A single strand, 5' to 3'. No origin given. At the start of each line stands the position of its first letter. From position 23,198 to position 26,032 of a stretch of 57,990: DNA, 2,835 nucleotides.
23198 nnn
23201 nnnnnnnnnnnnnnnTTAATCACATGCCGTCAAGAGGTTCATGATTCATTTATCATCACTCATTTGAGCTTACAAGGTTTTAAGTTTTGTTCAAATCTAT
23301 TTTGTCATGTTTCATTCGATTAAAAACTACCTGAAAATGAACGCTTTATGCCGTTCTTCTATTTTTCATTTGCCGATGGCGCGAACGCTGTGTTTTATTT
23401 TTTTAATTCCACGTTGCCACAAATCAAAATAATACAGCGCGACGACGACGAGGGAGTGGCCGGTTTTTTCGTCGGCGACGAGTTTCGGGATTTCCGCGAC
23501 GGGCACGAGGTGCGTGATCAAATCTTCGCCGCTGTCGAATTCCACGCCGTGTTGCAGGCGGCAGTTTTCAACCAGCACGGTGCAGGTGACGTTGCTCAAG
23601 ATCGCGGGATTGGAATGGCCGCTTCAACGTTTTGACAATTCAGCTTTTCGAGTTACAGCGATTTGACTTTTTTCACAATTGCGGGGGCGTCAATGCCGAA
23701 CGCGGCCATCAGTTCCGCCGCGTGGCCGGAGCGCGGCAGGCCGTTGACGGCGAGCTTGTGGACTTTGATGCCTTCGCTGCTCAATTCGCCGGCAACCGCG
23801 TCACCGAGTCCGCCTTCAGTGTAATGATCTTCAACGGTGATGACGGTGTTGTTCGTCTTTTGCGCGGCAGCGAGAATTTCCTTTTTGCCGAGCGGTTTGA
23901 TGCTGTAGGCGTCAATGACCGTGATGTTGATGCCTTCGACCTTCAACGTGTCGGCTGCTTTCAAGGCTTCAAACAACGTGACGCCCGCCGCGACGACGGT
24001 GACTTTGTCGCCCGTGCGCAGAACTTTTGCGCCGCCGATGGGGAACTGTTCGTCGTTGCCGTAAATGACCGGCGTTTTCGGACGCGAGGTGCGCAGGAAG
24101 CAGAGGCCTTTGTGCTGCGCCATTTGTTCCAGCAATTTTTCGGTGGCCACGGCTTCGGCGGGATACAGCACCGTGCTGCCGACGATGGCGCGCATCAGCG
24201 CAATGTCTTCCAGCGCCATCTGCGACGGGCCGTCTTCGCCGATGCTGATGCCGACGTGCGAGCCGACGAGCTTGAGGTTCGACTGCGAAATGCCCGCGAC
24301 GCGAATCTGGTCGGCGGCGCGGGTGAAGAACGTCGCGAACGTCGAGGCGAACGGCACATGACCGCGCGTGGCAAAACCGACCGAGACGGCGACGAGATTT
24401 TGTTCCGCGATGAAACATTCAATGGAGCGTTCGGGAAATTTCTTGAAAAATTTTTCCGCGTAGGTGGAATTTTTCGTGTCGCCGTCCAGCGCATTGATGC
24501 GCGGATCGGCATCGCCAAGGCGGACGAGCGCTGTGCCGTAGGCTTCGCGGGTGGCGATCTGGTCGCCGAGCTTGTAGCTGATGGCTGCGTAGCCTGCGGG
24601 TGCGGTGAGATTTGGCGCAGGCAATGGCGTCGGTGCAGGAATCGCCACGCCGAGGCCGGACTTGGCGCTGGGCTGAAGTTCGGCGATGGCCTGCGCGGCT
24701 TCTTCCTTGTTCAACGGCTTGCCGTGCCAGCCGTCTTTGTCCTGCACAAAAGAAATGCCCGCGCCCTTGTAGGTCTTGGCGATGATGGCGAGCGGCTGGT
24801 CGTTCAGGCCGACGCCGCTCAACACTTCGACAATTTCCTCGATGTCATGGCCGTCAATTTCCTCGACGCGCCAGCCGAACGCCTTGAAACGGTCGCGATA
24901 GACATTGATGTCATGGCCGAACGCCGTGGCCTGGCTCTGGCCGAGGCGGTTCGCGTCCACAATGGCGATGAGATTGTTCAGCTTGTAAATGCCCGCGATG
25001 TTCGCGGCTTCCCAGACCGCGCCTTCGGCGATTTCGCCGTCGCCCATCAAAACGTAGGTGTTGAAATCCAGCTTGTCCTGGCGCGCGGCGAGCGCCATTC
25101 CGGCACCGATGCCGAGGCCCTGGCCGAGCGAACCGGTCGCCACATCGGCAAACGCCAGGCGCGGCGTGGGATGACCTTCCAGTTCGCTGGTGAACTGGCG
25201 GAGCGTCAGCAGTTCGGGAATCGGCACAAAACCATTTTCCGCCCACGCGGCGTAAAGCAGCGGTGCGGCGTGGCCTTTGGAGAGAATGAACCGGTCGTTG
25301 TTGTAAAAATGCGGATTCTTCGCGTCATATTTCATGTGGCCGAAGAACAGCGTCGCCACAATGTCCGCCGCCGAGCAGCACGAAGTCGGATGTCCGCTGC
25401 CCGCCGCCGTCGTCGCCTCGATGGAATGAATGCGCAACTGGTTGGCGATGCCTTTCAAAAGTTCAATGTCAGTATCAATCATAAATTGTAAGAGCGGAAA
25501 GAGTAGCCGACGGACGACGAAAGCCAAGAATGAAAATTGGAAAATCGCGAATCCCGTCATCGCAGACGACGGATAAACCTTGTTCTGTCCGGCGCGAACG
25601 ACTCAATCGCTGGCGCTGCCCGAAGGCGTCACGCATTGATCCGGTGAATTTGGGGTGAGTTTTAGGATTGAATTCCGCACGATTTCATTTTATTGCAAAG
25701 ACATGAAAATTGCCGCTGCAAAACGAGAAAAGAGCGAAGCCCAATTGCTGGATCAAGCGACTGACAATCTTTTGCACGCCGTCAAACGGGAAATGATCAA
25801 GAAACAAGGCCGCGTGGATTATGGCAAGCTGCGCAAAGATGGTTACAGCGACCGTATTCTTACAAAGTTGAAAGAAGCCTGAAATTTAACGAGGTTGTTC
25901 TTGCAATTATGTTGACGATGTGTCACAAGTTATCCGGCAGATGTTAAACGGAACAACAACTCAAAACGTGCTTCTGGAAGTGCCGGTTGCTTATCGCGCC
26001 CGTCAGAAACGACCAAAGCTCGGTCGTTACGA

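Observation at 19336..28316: Two copies of one insertion hotspot: priA 3-prime repeat + 59-aa gene ... cargo ... NUDIX 3-prime end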

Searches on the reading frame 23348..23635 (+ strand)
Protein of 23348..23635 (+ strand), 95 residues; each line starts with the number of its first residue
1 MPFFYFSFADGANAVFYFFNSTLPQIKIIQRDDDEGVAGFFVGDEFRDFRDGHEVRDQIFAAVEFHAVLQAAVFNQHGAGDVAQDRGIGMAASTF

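Call 82: find_encoding_contigs(protein=window:23348-23635:+, flank=10000, max_places=10)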
Protein window:23348-23635:+ (95 aa): 1 contig read that carries it; 1 place shown.
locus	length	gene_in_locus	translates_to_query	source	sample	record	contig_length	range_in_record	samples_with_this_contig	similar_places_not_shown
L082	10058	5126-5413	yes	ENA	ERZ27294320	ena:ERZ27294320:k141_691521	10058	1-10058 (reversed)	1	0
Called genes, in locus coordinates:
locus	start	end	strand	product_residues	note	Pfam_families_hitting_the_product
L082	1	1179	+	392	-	?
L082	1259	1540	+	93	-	PF09907:HigB_toxin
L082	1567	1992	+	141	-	PF01381:HTH_3 (weak)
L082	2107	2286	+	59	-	-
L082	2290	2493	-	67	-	-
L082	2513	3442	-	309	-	PF02195:ParB_N, PF17762:HTH_ParB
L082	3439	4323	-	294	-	PF02195:ParB_N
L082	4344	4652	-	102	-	PF04545:Sigma70_r4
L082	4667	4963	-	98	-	-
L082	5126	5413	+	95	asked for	-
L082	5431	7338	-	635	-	PF00456:Transketolase_N, PF13292:DXP_synthase_N (faint), PF00676:E1_dh, PF02779:Transket_pyr, PF02780:Transketolase_C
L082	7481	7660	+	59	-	-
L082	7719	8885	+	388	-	PF00145:DNA_methylase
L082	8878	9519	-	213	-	-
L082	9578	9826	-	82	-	PF13560:HTH_31, PF12844:HTH_19, PF01381:HTH_3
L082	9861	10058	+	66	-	?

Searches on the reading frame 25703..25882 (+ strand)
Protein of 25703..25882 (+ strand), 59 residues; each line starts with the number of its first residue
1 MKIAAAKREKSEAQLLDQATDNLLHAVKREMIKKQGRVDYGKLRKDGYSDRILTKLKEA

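Call 21: search_protein_families(library=phrogs, proteins=[window:25703-25882:+], max_evalue=0.01)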
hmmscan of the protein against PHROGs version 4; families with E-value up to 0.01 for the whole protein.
window:25703-25882:+ (59 aa): 0 families

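Call 45: find_related_loci(query=A2, collection=metagenome_contigs, flank=10000)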
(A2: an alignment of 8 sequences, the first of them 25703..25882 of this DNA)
Query A2 (59 aa) in metagenome_contigs; peptide patterns used: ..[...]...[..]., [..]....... (x = any residue, [..] = any of these).
597 stretches matched a pattern (row limit reached: there are more); 134 encode a relative of the query (tblastn E <= 1e-3); the best 80 are kept; 80 distinct loci.
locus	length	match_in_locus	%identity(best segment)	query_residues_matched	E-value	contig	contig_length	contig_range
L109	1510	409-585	80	1-59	1e-27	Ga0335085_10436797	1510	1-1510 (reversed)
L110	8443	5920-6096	80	1-59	4e-27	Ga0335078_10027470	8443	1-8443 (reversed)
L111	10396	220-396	78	1-59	2e-26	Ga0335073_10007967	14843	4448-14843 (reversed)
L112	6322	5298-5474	78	1-59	3e-26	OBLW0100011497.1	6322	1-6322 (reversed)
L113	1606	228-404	76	1-59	3e-26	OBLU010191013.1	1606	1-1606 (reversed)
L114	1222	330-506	76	1-59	4e-26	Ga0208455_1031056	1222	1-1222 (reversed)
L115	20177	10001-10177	78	1-59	6e-26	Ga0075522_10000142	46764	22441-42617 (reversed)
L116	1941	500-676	76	1-59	1e-25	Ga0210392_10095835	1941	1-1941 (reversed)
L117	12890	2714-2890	76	1-59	2e-25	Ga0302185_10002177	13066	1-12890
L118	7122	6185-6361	76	1-59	2e-25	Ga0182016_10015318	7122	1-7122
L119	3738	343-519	76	1-59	2e-25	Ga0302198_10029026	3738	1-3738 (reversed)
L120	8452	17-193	76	1-59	3e-25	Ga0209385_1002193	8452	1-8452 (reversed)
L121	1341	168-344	78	1-59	2e-25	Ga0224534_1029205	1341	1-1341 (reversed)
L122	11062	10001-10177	76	1-59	4e-25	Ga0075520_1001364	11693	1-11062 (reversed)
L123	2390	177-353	73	1-59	6e-25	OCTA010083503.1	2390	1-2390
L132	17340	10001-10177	71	1-59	2e-23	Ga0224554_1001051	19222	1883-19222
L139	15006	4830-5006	66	1-59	2e-22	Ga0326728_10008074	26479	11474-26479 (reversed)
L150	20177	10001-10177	68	1-59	2e-21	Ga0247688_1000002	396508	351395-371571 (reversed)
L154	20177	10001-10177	66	1-59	4e-21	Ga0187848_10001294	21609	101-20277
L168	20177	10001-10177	64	1-59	2e-20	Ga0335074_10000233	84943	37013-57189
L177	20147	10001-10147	76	11-59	9e-20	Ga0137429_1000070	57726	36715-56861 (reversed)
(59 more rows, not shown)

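Call 49: search_protein_families(library=pfam, proteins=[L115:311-1888:-, L115:2135-4090:-, L115:4360-5055:-, L115:5292-6500:-, L115:9612-9956:+], max_evalue=0.01)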
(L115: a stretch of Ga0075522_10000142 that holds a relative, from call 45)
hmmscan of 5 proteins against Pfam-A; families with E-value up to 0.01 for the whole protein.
L115:311-1888:- (525 aa): 2 families
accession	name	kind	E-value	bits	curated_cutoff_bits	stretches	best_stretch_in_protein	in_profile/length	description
PF03065.20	Glyco_hydro_57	-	2.8e-40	138.9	21.2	1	7-395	2-287/291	Glycosyl hydrolase family 57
PF09210.16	BE_C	-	1.5e-34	118.8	25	1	423-524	1-101/101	1,4-alpha-glucan branching enzyme, C-terminal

L115:2135-4090:- (651 aa): 1 family
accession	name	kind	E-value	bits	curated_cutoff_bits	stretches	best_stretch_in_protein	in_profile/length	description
PF16258.11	DUF4912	-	2.1e-22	80.1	29.4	1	317-424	1-115/118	Domain of unknown function (DUF4912)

L115:4360-5055:- (231 aa): 0 families

L115:5292-6500:- (402 aa): 3 families
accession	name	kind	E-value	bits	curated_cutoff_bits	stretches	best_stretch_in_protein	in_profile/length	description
PF06439.18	3keto-disac_hyd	-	0.00028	21.4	26.8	1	140-258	44-172/187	3-keto-disaccharide hydrolase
PF17851.8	GH43_C2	-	0.0009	19.4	22.7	1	147-235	56-150/203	Beta xylosidase C-terminal Concanavalin A-like domain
PF05735.19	TSP_C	-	0.003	17.8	25.6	0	141-184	25-68/198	Thrombospondin C-terminal region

L115:9612-9956:+ (114 aa): 0 families

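Call 73: search_solved_structures(query=A2, max_evalue=1)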
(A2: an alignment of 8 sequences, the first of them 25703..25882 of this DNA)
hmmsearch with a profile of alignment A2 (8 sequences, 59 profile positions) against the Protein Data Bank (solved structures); distinct sequences matched with E-value up to 1: 1.
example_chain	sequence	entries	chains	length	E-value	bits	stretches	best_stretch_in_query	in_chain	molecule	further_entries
1lv9_A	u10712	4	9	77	0.56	13.6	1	5-34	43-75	Small inducible cytokine B10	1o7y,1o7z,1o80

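Call 75: search_protein_families(library=pfam, proteins=[L154:6365-10180:+, L150:9494-10180:+, L150:8302-9357:+, L168:9333-9899:+, L139:4500-5009:+, L139:3503-4000:+, L177:8283-9791:-, L154:10551-12122:+, L150:10771-12525:+, L168:7998-9299:-], max_evalue=0.001)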
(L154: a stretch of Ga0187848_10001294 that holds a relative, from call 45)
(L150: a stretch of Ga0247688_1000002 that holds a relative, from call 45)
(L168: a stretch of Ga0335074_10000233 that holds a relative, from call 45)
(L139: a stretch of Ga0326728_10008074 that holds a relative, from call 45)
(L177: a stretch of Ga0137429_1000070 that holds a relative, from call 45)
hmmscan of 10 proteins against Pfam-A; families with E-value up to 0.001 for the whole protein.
L154:6365-10180:+ (1271 aa): 0 families

L150:9494-10180:+ (228 aa): 0 families

L150:8302-9357:+ (351 aa): 0 families

L168:9333-9899:+ (188 aa): 0 families

L139:4500-5009:+ (169 aa): 0 families

L139:3503-4000:+ (165 aa): 0 families

L177:8283-9791:- (502 aa): 2 families
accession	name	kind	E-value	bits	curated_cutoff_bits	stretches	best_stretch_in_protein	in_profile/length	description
PF03972.19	MmgE_PrpD_N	-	2.9e-67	226.9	32.1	1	19-263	1-242/244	MmgE/PrpD N-terminal domain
PF19305.4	MmgE_PrpD_C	-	1.6e-37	129.4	32.1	1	286-470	1-170/173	MmgE/PrpD C-terminal domain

L154:10551-12122:+ (523 aa): 2 families
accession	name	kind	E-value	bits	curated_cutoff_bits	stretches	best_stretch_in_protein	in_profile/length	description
PF06964.18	Alpha-L-AF_C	-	3.7e-56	190.3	27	1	326-516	1-165/165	Alpha-L-arabinofuranosidase C-terminal domain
PF22848.2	ASD1_dom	-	8.9e-06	25.9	22.2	0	94-152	10-72/239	Alpha-L-arabinofuranosidase 1 domain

L150:10771-12525:+ (584 aa): 4 families
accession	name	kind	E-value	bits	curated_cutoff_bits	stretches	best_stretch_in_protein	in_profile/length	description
PF00437.27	T2SSE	-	6.9e-138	459.7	24.9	1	174-560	2-370/370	Type II/IV secretion system protein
PF05157.20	MshEN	-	1.9e-16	60.2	23.1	1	63-148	1-87/90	MshEN domain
PF13555.12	AAA_29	-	0.00018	21.6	27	1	310-335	16-41/61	P-loop containing region of AAA domain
PF13401.12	AAA_22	-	0.00025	21.8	27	1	316-361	5-50/130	AAA domain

L168:7998-9299:- (433 aa): 2 families
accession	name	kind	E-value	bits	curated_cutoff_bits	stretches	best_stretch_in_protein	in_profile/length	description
PF00266.25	Aminotran_5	-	2.4e-146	487.9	21.5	1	47-420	1-371/371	Aminotransferase class-V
PF01041.23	DegT_DnrJ_EryC1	-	0.00093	19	19.8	0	99-229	34-151/360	DegT/DnrJ/EryC1/StrS aminotransferase family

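Call 81: search_protein_families(library=pfam, proteins=[L132:12477-12926:-, L132:12946-16407:-], max_evalue=0.001)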
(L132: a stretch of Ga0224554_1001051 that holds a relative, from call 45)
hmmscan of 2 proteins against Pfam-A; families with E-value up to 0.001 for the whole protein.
L132:12477-12926:- (149 aa): 1 family
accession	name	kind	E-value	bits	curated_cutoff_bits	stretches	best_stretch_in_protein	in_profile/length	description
PF00472.26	RF-1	-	9.4e-23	80.8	35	1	35-128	7-106/116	RF-1 domain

L132:12946-16407:- (1153 aa): 0 families
